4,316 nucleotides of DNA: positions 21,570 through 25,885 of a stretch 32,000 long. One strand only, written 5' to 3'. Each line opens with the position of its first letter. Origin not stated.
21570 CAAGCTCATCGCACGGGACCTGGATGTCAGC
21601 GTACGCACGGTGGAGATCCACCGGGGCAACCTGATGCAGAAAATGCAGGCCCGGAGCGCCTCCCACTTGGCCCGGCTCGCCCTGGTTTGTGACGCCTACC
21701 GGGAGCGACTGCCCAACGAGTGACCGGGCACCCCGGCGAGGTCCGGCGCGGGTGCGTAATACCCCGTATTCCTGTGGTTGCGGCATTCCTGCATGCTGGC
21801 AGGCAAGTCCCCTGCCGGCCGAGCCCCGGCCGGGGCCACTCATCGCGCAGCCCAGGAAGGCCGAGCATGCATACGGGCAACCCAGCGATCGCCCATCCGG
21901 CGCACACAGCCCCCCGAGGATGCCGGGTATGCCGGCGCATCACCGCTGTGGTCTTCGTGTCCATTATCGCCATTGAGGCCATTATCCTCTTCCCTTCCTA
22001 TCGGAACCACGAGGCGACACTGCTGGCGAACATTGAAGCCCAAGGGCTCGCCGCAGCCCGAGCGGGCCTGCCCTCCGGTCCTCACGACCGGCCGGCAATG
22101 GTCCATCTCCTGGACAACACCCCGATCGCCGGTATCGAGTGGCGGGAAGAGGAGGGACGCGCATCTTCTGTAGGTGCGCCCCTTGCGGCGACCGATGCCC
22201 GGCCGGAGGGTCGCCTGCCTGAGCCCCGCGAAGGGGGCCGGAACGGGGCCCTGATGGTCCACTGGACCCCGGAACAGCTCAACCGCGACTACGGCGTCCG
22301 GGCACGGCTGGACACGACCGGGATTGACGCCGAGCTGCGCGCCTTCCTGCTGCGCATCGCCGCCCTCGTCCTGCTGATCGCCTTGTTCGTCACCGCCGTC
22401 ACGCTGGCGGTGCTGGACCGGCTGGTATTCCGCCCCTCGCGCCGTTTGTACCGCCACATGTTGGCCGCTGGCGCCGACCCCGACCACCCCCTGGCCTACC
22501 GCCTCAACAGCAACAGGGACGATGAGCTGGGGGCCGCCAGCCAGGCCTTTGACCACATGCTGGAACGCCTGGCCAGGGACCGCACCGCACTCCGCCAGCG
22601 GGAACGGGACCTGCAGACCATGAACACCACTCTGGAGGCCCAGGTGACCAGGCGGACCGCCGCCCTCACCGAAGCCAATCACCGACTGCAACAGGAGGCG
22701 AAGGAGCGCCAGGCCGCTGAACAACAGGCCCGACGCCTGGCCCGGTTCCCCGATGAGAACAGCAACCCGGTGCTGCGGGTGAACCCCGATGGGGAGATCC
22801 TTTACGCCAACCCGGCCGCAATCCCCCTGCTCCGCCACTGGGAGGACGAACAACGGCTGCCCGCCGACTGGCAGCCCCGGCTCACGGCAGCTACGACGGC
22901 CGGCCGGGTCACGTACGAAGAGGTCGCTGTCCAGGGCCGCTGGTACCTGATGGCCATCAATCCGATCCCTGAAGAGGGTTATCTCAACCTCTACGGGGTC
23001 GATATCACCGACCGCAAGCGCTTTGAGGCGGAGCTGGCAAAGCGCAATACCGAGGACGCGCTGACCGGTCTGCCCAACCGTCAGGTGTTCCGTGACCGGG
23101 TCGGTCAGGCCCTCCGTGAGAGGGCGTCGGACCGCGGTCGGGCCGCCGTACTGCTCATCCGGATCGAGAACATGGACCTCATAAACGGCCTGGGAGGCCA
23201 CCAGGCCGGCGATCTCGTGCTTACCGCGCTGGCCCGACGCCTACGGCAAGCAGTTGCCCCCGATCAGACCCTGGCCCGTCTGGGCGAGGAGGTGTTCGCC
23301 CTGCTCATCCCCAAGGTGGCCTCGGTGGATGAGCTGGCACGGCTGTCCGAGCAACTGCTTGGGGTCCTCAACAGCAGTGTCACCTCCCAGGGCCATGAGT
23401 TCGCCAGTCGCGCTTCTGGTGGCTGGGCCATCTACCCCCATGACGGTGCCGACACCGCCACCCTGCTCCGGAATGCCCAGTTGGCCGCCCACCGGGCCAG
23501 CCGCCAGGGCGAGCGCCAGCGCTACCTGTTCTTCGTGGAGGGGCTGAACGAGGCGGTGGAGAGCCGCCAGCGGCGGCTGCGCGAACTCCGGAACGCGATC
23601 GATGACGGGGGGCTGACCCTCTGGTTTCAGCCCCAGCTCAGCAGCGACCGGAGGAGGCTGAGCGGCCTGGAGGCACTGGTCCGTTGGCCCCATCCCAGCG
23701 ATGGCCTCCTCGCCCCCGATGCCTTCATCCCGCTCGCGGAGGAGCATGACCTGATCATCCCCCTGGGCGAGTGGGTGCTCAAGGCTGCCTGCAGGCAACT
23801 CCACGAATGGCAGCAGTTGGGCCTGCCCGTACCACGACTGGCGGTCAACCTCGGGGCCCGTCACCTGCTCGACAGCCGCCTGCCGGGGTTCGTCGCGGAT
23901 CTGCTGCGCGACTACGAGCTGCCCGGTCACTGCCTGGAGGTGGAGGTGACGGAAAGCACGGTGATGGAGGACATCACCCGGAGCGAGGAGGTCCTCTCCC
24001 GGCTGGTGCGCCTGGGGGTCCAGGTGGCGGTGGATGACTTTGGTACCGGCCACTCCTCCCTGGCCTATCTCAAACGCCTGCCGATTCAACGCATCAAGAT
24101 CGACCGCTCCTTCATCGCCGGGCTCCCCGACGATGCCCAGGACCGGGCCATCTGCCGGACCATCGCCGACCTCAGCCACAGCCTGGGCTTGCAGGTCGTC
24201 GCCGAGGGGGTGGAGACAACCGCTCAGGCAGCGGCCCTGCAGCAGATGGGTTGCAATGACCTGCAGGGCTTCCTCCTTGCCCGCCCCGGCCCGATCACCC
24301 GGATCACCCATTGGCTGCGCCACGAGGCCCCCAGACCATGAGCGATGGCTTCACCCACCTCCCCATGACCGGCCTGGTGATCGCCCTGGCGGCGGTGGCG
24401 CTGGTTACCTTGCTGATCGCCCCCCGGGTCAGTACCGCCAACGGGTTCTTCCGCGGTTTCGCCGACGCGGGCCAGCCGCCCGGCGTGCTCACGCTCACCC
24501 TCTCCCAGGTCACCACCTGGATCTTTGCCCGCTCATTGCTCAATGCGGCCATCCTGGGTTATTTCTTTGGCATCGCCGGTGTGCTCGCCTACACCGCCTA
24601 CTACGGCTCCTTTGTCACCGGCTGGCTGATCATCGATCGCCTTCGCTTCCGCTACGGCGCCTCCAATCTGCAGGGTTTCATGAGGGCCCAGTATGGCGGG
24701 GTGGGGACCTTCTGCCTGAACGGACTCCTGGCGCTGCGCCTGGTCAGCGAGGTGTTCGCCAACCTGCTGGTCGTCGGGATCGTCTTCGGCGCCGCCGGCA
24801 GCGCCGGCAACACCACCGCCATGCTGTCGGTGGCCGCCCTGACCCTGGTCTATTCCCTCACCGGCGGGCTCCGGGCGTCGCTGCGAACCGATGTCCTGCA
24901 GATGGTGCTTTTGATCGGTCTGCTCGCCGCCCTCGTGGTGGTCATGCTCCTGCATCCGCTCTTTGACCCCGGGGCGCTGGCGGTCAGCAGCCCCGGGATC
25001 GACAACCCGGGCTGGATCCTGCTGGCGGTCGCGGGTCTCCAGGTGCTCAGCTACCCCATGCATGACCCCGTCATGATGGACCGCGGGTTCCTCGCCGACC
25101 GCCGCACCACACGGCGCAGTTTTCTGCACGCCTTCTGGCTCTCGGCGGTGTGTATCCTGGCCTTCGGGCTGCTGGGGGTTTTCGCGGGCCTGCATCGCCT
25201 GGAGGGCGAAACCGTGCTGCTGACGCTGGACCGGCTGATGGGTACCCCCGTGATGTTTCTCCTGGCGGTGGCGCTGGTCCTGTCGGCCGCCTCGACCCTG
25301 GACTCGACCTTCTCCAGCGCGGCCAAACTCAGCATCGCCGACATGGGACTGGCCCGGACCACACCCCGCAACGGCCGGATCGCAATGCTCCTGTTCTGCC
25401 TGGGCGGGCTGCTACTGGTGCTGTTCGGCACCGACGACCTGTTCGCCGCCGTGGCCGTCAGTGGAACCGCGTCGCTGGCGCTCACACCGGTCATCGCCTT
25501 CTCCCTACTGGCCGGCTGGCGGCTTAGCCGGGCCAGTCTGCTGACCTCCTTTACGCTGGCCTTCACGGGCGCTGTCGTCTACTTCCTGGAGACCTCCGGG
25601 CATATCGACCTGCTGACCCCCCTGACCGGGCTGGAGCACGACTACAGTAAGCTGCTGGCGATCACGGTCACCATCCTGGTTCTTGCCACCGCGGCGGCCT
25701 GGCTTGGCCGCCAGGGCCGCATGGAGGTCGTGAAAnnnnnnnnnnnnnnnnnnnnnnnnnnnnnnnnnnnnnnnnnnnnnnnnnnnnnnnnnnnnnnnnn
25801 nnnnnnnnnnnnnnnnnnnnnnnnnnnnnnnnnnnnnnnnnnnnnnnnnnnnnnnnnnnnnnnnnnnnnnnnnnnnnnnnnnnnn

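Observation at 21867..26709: EAL phosphodiesterase, SSS-type transporter and MPP-fold protein are chained by two ATGA start/stop overlaps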

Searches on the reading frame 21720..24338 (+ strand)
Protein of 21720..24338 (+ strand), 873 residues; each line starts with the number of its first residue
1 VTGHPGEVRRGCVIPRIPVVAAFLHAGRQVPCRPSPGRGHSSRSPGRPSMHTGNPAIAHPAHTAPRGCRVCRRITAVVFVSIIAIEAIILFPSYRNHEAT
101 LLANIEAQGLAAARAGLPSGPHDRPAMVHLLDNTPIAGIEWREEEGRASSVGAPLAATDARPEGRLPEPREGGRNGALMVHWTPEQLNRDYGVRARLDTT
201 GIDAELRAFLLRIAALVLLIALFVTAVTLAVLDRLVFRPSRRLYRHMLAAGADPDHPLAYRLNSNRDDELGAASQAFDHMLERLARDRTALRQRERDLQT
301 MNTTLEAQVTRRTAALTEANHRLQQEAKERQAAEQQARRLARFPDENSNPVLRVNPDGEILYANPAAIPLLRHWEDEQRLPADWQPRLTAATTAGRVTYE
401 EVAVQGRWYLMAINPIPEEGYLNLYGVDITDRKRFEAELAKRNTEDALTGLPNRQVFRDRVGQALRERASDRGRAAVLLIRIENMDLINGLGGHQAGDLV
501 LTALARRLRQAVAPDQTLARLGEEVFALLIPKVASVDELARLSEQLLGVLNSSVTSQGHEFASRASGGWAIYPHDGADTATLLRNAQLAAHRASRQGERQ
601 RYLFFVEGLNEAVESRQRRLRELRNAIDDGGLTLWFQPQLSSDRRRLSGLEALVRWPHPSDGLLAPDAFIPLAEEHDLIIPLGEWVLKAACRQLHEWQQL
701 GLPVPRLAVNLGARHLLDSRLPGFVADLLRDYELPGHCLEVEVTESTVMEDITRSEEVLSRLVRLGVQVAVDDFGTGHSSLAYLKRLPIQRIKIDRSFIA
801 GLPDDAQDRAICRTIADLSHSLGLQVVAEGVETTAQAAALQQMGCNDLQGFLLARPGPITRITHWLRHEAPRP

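Call 4: search_protein_families(library=pfam, proteins=[window:21720-24338:+], max_evalue=0.01)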
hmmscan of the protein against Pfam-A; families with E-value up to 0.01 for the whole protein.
window:21720-24338:+ (873 aa): 4 families
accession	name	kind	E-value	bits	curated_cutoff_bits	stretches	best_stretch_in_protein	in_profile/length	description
PF00563.25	EAL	-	2.6e-74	250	31.3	1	621-856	2-236/236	EAL domain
PF00990.26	GGDEF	-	6.2e-30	104.5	23.8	1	446-599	4-160/161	Diguanylate cyclase, GGDEF domain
PF00672.30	HAMP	-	1.2e-05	26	25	1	234-285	4-52/53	HAMP domain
PF12860.13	PAS_7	-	0.0006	20.4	27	0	382-436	61-114/115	PAS fold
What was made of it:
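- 21867..24341 (+): Membrane sensor c-di-GMP phosphodiesterase. Order of features: N-terminal CxxC, TM1, a periplasmic loop of about 110 aa, TM2, HAMP, coiled coil, PAS, degenerate GGDEF (GEEVF), and an EAL domain with the conserved EAL-family residues present. Pfam EAL 2.6e-74, GGDEF 6e-30, HAMP 1e-5 (call 4).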

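Call 5: search_protein_families(library=ncbifam, proteins=[window:21720-24338:+], max_evalue=0.01)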
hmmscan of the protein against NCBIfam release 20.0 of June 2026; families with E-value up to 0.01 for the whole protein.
window:21720-24338:+ (873 aa): 37 families (the best 25 are shown)
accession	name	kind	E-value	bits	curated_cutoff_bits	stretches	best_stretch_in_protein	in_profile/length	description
NF045675.1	PhdiestaseDibA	equivalog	1.1e-126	423.7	980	1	427-862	187-621/623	phosphodiesterase DibA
NF008467.0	PRK11359.1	equivalog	1.6e-98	330.7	857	1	446-870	379-796/800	oxygen-sensing cyclic-di-GMP phosphodiesterase DosP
NF007474.0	PRK10060.1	equivalog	2.7e-96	323.3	782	1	418-869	212-657/663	cyclic di-GMP phosphodiesterase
NF053781.1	cdiGMPphdstlr2612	equivalog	9.9e-92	308.3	1600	1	425-867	822-1266/1268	Tlr1612 family c-di-GMP phosphodiesterase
NF008807.1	PRK11829.1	equivalog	4.9e-76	256.3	733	1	440-856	239-652/670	biofilm formation regulator HmsP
NF052458.1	PhdiestGepA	equivalog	4.7e-71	240.1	1200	1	445-860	427-835/840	phosphodiesterase GepA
NF007839.0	PRK10551.1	equivalog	9.6e-52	176.2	461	1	615-869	260-513/518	cyclic di-GMP phosphodiesterase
NF007298.0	PRK09776.1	equivalog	2.1e-51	174.9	1135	1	428-862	669-1102/1111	diguanylate cyclase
NF052596.1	RR_EAL_PvrR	equivalog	9.9e-47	159.4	580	1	616-871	140-394/398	response regulator cyclic di-GMP phosphodiesterase PvrR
NF045673.1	c-di-GMPRcptLapD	equivalog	4.6e-38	130.9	1020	1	438-858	231-646/647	cyclic di-GMP receptor LapD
NF008281.1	PRK11059.1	equivalog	2.1e-35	122.1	663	1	431-857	209-630/633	RNase E specificity factor CsrD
NF007423.1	PRK09966.1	equivalog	6.4e-31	107.6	325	1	436-587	232-383/390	diguanylate cyclase DgcN/YfiN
TIGR00254.1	GGDEF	domain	2.9e-20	72.6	37.4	1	440-600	2-163/168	diguanylate cyclase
NF052265.1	EAL_dom_RimA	equivalog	8.7e-20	71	430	1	730-856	107-233/248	S6 modification regulatory phosphodiesterase RimA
NF038266.1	diguan_SiaD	equivalog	1.5e-16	60.6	290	1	436-597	87-248/252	biofilm regulation diguanylate cyclase SiaD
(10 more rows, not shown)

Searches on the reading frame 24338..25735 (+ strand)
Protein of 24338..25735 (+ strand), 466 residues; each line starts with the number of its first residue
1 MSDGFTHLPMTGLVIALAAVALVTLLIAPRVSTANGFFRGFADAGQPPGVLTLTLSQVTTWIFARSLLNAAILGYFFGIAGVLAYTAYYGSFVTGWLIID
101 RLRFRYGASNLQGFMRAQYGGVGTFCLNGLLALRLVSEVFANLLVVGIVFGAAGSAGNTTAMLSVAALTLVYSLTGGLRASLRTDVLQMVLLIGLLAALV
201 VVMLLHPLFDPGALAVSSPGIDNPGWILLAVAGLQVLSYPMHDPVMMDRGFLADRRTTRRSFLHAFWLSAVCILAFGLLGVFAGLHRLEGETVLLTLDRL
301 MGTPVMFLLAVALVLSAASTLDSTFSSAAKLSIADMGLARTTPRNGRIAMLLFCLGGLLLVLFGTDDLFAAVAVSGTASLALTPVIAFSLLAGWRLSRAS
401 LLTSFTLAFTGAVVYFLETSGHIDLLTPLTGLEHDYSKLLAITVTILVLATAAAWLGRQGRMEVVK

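Call 4: search_protein_families(library=pfam, proteins=[window:24338-25735:+], max_evalue=0.01)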
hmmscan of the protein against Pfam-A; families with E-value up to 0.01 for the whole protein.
window:24338-25735:+ (466 aa): 1 family
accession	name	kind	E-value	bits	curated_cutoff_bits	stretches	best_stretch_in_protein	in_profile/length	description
PF00474.23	SSF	-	1e-06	28.3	22.8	1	50-203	10-166/406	Sodium:solute symporter family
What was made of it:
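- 24338..25738 (+): Divergent SLC5/SSS-fold permease (466 aa). Substrate unknown. Pfam SSF 28.3 bits against a cut-off of 22.8, N-terminal third only (call 4).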

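Call 5: search_protein_families(library=ncbifam, proteins=[window:24338-25735:+], max_evalue=0.01)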
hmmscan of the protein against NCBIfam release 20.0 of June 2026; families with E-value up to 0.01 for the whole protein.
window:24338-25735:+ (466 aa): 1 family
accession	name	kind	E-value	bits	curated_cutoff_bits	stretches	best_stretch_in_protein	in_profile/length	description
TIGR00813.1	sss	superfamily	5.9e-07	28.9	184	1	49-203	9-165/411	sodium/solute symporter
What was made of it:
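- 24338..25738 (+): TIGR00813 scores far below its cut-off (call 5).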

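Call 32: find_homologous_proteins(query=window:24338-25735:+)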
Query window:24338-25735:+ (466 aa): 2799 proteins with E <= 0.001 among 8000 candidates; the best 120 are listed.
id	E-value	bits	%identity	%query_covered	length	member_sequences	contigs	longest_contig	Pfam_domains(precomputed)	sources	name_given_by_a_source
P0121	8.8e-279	943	98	100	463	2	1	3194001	PF00474.24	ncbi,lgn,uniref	ncbi:sodium:solute symporter family transporter [Alkalilimnicola ehrlichii]|uniref:sodium:solute sym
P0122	2.7e-241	819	86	100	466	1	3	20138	-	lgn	-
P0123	7.2e-189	647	68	96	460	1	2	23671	-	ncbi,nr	ncbi:MAG: sodium:proline symporter [Ectothiorhodospiraceae bacterium]|nr:sodium:proline symporter [E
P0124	6.9e-183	627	67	97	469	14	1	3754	PF00474.24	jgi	jgi:Na+/proline symporter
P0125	1.5e-181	622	68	92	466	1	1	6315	-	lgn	-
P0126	2.9e-181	622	66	98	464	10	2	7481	PF00474.24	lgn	-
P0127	4.8e-181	621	69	93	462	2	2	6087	PF00474.24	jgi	jgi:Na+/proline symporter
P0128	8.4e-180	617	64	98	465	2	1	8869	-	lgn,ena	-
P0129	2.0e-179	615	67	98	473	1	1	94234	PF00474.24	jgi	-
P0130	2.7e-179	615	65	98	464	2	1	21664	-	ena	-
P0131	4.3e-178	611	68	95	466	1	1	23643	PF00474.24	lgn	-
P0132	5.4e-178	611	68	92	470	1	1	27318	-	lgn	-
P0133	2.7e-177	608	67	94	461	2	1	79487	PF00474.24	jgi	jgi:Na+/proline symporter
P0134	1.0e-176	607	66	98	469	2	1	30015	PF00474.24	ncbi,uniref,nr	ncbi:sodium:proline symporter [Aquisalimonas sp.]|uniref:sodium:solute symporter family transporter 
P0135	1.2e-176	606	66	97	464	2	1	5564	-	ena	-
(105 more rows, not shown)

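Call 34: find_related_loci(query=A2, collection=metagenome_contigs, flank=8000)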
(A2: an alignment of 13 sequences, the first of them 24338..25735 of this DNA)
Query A2 (466 aa) in metagenome_contigs; peptide patterns used: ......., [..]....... (x = any residue, [..] = any of these).
600 stretches matched a pattern (row limit reached: there are more); 523 encode a relative of the query (tblastn E <= 1e-3); the best 80 are kept; 80 distinct loci.
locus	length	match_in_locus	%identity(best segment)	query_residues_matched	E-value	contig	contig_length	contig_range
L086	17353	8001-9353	65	9-461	9e-178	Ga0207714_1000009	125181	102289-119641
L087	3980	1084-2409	66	6-449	0e+0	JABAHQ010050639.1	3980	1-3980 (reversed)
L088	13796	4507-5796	65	8-438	2e-172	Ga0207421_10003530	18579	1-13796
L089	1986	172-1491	64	9-461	0e+0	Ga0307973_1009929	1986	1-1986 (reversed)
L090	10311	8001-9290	65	8-438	2e-171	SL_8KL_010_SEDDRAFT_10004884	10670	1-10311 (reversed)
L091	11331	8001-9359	63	7-461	2e-165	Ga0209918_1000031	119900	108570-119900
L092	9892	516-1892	63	1-463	5e-161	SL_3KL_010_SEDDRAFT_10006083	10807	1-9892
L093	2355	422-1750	58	9-446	4e-168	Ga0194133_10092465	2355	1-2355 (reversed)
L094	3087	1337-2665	58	9-446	4e-165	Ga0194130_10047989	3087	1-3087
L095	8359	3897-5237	60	17-463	4e-154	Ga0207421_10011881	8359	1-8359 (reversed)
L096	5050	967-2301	55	13-457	4e-155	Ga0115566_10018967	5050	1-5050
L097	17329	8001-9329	59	21-463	9e-153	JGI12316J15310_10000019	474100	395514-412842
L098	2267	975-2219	60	24-438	3e-163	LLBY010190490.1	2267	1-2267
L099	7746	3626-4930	62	29-463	2e-152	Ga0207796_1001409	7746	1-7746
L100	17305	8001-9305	56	24-457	1e-151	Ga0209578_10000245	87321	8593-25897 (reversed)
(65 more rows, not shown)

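Call 46: search_solved_structures(query=A2, max_evalue=1)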
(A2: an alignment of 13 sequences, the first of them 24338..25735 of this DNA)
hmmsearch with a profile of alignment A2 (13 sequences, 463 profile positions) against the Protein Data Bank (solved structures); distinct sequences matched with E-value up to 1: 0.
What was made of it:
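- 24338..25738 (+): No PDB sequence hit (call 46).
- Closest known: SLC5/SSS transporters. Different: A profile finds no solved relative by sequence (call 46).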

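Call 47: search_protein_families(library=pfam, alignment_id=A2, max_evalue=0.01)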
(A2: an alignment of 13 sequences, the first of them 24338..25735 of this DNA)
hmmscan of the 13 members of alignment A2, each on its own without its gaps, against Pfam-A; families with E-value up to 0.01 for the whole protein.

A. member 1, window:24338-25735:+ (466 aa): 1 family
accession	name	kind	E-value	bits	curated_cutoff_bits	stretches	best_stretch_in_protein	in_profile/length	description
PF00474.23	SSF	-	1e-06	28.3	22.8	1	50-203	10-166/406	Sodium:solute symporter family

B. families by the number of members that match (of 13 scanned): 1 family
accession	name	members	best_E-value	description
PF00474.23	SSF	12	1.3e-08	Sodium:solute symporter family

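Call 63: predict_structure(alignment_id=A2)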
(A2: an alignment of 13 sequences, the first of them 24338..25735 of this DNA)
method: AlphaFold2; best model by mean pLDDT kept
length: 466 residues; sequences in the alignment: 13
mean_pLDDT: 81.7   pTM: 0.84
mean pLDDT of the five models: 81.7, 76.9, 75.2, 75.2, 75.1
residues with pLDDT >= 90: 117; 70-90: 277; 50-70: 49; < 50: 23
segments of 3 or more residues with pLDDT < 50: 1-4, 29-44
pLDDT, mean of each block of 10 residues (from residue 1): 57 80 62 43 57 75 80 94 88 85 84 86 87 87 89 77 87 64 68 85 93 89 87 83 68 83 89 92 91 89 86 82 77 59 77 90 83 83 90 91 94 90 88 88 95 92 66
secondary structure, 60 per line:
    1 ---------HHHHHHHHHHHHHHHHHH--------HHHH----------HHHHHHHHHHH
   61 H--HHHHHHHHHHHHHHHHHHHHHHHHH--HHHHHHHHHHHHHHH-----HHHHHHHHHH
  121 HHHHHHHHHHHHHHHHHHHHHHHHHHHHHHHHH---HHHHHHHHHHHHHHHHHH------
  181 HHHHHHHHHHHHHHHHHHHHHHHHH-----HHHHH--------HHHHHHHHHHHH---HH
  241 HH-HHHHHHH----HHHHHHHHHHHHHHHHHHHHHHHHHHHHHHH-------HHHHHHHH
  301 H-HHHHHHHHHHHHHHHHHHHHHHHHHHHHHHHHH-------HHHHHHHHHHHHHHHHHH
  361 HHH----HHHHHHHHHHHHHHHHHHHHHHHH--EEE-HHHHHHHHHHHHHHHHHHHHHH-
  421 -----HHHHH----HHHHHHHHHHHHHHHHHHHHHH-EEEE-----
elements in order: H10-27 H36-39 H50-61 H64-88 H91-105 H111-153 H157-174 H181-205 H211-215 H224-235 H239-242 H244-250 H255-285 H293-301 H303-335 H343-363 H368-391 E394-396 H398-419 H426-430 H435-456 E458-461

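Call 65: fold_search(model_id=the predicted structure, library=pdb)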
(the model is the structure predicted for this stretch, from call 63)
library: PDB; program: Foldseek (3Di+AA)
matches with E <= 10: 571; with E <= 0.001: 175
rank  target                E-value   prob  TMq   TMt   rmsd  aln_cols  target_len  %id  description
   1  9bfi                  1.2e-10  1.00  0.74  0.71   5.2       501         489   16  Cryo-EM structure of human CHT1 in the apo inward-open state (released 2024-11-06)
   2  7wmv_A                9.7e-10  1.00  0.71  0.57   6.9       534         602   17  Structure of human SGLT1-MAP17 complex bound with LX2761 (released 2022-11-16)
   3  9bfk                  1.0e-09  1.00  0.70  0.67   5.7       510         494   15  Cryo-EM structure of human CHT1 in the ML352 bound state (released 2024-11-06)
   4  7uuz                  1.8e-09  1.00  0.71  0.66   6.4       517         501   14  Structure of the sodium/iodide symporter (NIS) in complex with perrhenate and sodium (released 2022-12-21)
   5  9zfl                  1.9e-09  1.00  0.72  0.67   5.5       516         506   16  Structure of an Engineered Sodium/Iodide Symporter (PF-NIS) (released 2025-12-24)
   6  9kmn_A                2.0e-09  1.00  0.72  0.60   6.8       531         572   13  Structure of hSGLT2-MAP17 complex in the substrate-bound inward-facing conformation (released 2025-09-03)
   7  9bim                  3.1e-09  1.00  0.69  0.63   5.5       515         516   15  Cryo-EM structure of human CHT1 in the HC-3 bound outward-facing state (released 2024-11-06)
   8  8j74_A                3.7e-09  1.00  0.70  0.64   5.7       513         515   15  Human high-affinity choline transporter CHT1 in the HC-3-bound outward-facing open conformation, dimeric state (released 2024-04-03)
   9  7sl9_A                4.2e-09  1.00  0.66  0.63   6.8       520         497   14  CryoEM structure of SMCT1 (released 2021-12-15)
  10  7ynj_A                6.5e-09  1.00  0.68  0.58   7.0       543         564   15  Structure of human SGLT2-MAP17 complex bound with substrate AMG in the occluded conformation (released 2023-05-31)
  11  8hin_A                8.8e-09  1.00  0.73  0.59   6.5       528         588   14  Structure of human SGLT2-MAP17 complex with Phlorizin (released 2023-11-22)
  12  8hb0_A                8.8e-09  1.00  0.70  0.57   7.4       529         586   14  Structure of human SGLT2-MAP17 complex with TA1887 (released 2023-11-01)
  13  7uuy                  1.0e-08  1.00  0.64  0.60   6.1       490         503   16  Structure of the sodium/iodide symporter (NIS) (released 2022-12-21)
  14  7vsi_A                1.4e-08  1.00  0.70  0.57   7.1       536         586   14  Structure of human SGLT2-MAP17 complex bound with empagliflozin (released 2021-12-15)
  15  9bfj                  1.6e-08  1.00  0.73  0.70   5.1       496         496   16  Cryo-EM structure of human CHT1 in the choline bound state (released 2024-11-06)
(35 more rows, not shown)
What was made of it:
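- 24338..25738 (+): Foldseek top hits are CHT1, SGLT1/2, NIS, SMCT1 and SiaT, with TM about 0.7 (calls 63, 65).
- On Sodium:solute symporter family (SSF/SLC5): Foldseek top 30 hits are all SLC5/SSS structures, with TM about 0.65-0.74 (call 65).
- Closest known: SLC5/SSS transporters. Same: The fold hits are all SLC5/SSS transporters, with TM about 0.7 (call 65).
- The SSS fold is in calls 63 and 65.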
